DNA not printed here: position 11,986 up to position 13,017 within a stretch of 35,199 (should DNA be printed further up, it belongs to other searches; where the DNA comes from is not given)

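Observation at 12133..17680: Fis-HTH / GlmU-acetyltransferase-like / giant GlmS-like module: a non-canonical hexosamine-type pathway?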

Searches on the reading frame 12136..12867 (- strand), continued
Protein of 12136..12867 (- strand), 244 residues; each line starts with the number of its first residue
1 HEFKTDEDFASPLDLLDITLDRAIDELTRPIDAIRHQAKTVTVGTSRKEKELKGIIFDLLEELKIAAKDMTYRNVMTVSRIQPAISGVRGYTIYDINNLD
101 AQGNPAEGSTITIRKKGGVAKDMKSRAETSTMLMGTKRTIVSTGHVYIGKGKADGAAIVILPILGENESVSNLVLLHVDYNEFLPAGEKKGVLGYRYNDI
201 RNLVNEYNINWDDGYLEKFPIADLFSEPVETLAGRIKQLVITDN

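Call 66: search_protein_families(library=ncbifam, proteins=[L081:3028-4416:+, L086:4479-5678:+, L085:16489-17712:-, L085:17570-18835:-, L085:2544-3602:+, L086:10733-11461:-, L055:14599-16014:+, L072:17422-18789:+, L058:2123-3214:+, L077:12423-15089:+], max_evalue=1e-10)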
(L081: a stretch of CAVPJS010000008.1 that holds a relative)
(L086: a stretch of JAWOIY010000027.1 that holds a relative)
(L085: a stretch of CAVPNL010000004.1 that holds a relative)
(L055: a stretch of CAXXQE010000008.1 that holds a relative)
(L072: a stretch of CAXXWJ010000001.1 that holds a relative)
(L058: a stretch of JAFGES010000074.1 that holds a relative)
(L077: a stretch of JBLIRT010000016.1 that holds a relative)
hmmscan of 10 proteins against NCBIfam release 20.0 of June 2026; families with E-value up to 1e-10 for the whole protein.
L081:3028-4416:+ (463 aa): 3 families
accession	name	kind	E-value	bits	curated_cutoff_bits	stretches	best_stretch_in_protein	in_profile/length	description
TIGR03423.1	pbp2_mrdA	equivalog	3.9e-30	105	455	1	175-448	303-592/593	penicillin-binding protein 2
TIGR02074.1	PBP_1a_fam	subfamily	2.3e-21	76.2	508.75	1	116-412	222-497/535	PBP1A family penicillin-binding protein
TIGR02214.1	spoVD_pbp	equivalog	4.1e-19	68.3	688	1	133-449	226-553/636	stage V sporulation protein D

L086:4479-5678:+ (400 aa): 7 families
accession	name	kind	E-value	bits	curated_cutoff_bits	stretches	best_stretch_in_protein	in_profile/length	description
TIGR03588.1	PseC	equivalog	2e-57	194.8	423.5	1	39-292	32-297/380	UDP-4-amino-4,6-dideoxy-N-acetyl-beta-L-altrosamine transaminase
TIGR04181.1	NHT_00031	hypoth_equivalog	8.1e-57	192.7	420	1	9-294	10-301/359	LegC family aminotransferase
NF008687.0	PRK11706.1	equivalog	8.9e-52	176.1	375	1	40-318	34-319/375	dTDP-4-amino-4,6-dideoxygalactose transaminase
NF011936.0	PRK15407.1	equivalog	1.3e-46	159.2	423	1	39-217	67-254/440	lipopolysaccharide biosynthesis protein RfbH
NF008658.2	PRK11658.1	equivalog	2.4e-44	151.5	631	1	8-299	13-300/379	UDP-4-amino-4-deoxy-L-arabinose aminotransferase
TIGR02379.1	ECA_wecE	subfamily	5.6e-43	147.1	434.85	1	39-281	33-283/376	dTDP-4-amino-4,6-dideoxy-D-glucose transaminase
TIGR04427.1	PLP_DesI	equivalog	1.3e-42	146.3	650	1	39-280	54-288/390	dTDP-4-dehydro-6-deoxyglucose aminotransferase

L085:16489-17712:- (408 aa): 0 families

L085:17570-18835:- (422 aa): 2 families
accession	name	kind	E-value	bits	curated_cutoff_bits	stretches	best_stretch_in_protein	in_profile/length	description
TIGR01060.2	eno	equivalog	1.1e-203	676.7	300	1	4-418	1-417/425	phosphopyruvate hydratase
NF006223.0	PRK08350.1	equivalog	1.1e-25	90.7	624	1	65-258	50-245/341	hypothetical protein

L085:2544-3602:+ (353 aa): 58 families (the best 25 are shown)
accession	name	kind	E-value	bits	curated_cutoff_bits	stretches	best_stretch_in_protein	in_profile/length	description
NF005972.1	PRK08058.1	equivalog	2e-63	214.6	340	1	82-346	59-327/328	DNA polymerase III subunit delta'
TIGR00678.1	holB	equivalog_domain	5.1e-59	199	180.6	1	16-225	3-188/188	DNA polymerase III subunit delta'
NF004310.0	PRK05707.1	equivalog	5.7e-55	187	280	1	82-349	54-325/328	DNA polymerase III subunit delta'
NF005926.0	PRK07940.1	equivalog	7.3e-55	186.8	300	1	23-271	33-253/394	DNA polymerase III subunit delta'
NF004047.0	PRK05564.1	equivalog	6.2e-42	143.7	282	1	97-346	57-311/313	DNA polymerase III subunit delta'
TIGR02397.1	dnaX_nterm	equivalog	3.6e-39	135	250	1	7-278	16-268/355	DNA polymerase III subunit gamma/tau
NF005677.0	PRK07471.1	equivalog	9.2e-39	133.6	252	1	15-332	29-343/366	DNA polymerase III subunit delta'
NF005638.0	PRK07399.1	subfamily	2.9e-38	131.7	230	1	6-279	8-271/317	DNA polymerase III subunit delta'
NF006430.0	PRK08699.1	equivalog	1.4e-37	129.4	481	1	81-346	53-318/325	DNA polymerase III subunit delta'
NF011524.0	PRK14963.1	equivalog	1.3e-36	126.9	601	1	84-268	69-258/647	DNA polymerase III subunits gamma and tau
NF005362.0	PRK06871.1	equivalog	2.8e-35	122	456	1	82-344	57-319/327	DNA polymerase III subunit delta'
NF005408.0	PRK06964.1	equivalog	1.4e-34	119.9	483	1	112-345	112-337/342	DNA polymerase III subunit delta'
NF004046.1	PRK05563.1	equivalog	1.5e-33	116.5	400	1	81-222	68-213/567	DNA polymerase III subunit gamma/tau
NF011512.0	PRK14950.1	equivalog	1.2e-32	113.8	593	1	81-229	70-222/585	DNA polymerase III subunits gamma and tau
NF005941.0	PRK07993.1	equivalog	3.3e-32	112.3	477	1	82-343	56-317/334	DNA polymerase III subunit delta'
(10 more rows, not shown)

L086:10733-11461:- (243 aa): 1 family
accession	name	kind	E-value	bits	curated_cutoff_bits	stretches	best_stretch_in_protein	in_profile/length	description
TIGR00230.1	sfsA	equivalog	1e-71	241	126.45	1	15-236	7-227/234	DNA/RNA nuclease SfsA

L055:14599-16014:+ (472 aa): 0 families

L072:17422-18789:+ (456 aa): 66 families (the best 25 are shown)
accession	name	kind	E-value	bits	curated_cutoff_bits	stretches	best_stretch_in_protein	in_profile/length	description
NF008468.0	PRK11360.1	equivalog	2.2e-68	231.1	646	1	226-455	380-608/616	two-component system sensor histidine kinase AtoS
NF007688.0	PRK10364.1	equivalog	2.9e-54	184.6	479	1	230-456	228-452/460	two-component system sensor histidine kinase ZraS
NF038348.1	T2SS_HK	subfamily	2.7e-46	158.1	450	1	279-455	399-573/574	histidine kinase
NF010411.0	PRK13837.1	equivalog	1.3e-42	145.8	647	1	204-456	412-676/828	two-component system VirA-like sensor kinase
NF052574.1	HisKinEspCMyxo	equivalog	7.7e-41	140.1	1200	1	230-454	405-636/785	serine histidine kinase EspC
NF047497.1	HK_LIC_12097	equivalog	1e-36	126.5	500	1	234-455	142-366/367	LIC_12097 family sensor histidine kinase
NF033792.0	ActS_PrrB_HisK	equivalog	2.1e-36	125.7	350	1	11-454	6-418/423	ActS/PrrB/RegB family redox-sensitive histidine kinase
NF041777.1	sens_FixL_Rhizob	equivalog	2.6e-36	125.3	850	1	225-455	245-481/485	sensor protein FixL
NF046020.1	HisKinCckABruc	equivalog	4.9e-36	123.9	1000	1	232-454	470-706/868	cell cycle histidine kinase CckA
NF046044.1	PnpS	equivalog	1.3e-35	123.2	400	1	247-454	175-390/390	two-component system histidine kinase PnpS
NF033092.0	HK_WalK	equivalog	2.4e-35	122.2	725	1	247-455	377-594/594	cell wall metabolism sensor histidine kinase WalK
NF047794.1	HisKinPtgB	equivalog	1.5e-34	119.3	1000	1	195-442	395-642/656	two-component system sensor histidine kinase PgtB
NF047466.1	hybrid_RR_LvrB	exception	2e-34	119.3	500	1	211-455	122-376/377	hybrid histidine kinase/response regulator LvrB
NF046026.1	HisKinCckACaul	equivalog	3.9e-34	117.8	1000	1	233-455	293-532/678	cell cycle histidine kinase CckA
NF052573.1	HisKinEspAMyxo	equivalog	3.9e-32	111.2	1400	1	229-454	371-610/755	serine histidine kinase EspA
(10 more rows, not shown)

L058:2123-3214:+ (364 aa): 2 families
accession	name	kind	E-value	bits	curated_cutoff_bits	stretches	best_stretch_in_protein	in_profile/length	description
TIGR01134.1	purF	equivalog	4.1e-11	42.9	350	1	134-326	30-202/432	amidophosphoribosyltransferase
NF001484.0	PRK00331.1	subfamily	5.8e-11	41.5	381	0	139-260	37-137/601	isomerizing glutamine--fructose-6-phosphate transaminase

L077:12423-15089:+ (889 aa): 0 families

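Call 69: search_protein_families(library=pfam, alignment_id=A5, max_evalue=1)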
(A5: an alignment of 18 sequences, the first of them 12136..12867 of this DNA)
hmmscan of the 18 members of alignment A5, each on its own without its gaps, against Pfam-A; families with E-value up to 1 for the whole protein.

A. member 1, window:12136-12867:- (244 aa): 0 families

B. families by the number of members that match (of 18 scanned): 3 families
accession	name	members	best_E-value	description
PF02597.26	ThiS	1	0.11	ThiS family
PF13324.12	GCIP_N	1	0.12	Grap2 and cyclin-D-interacting, N-terminal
PF25678.1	DUF7946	1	0.23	Domain of unknown function (DUF7946)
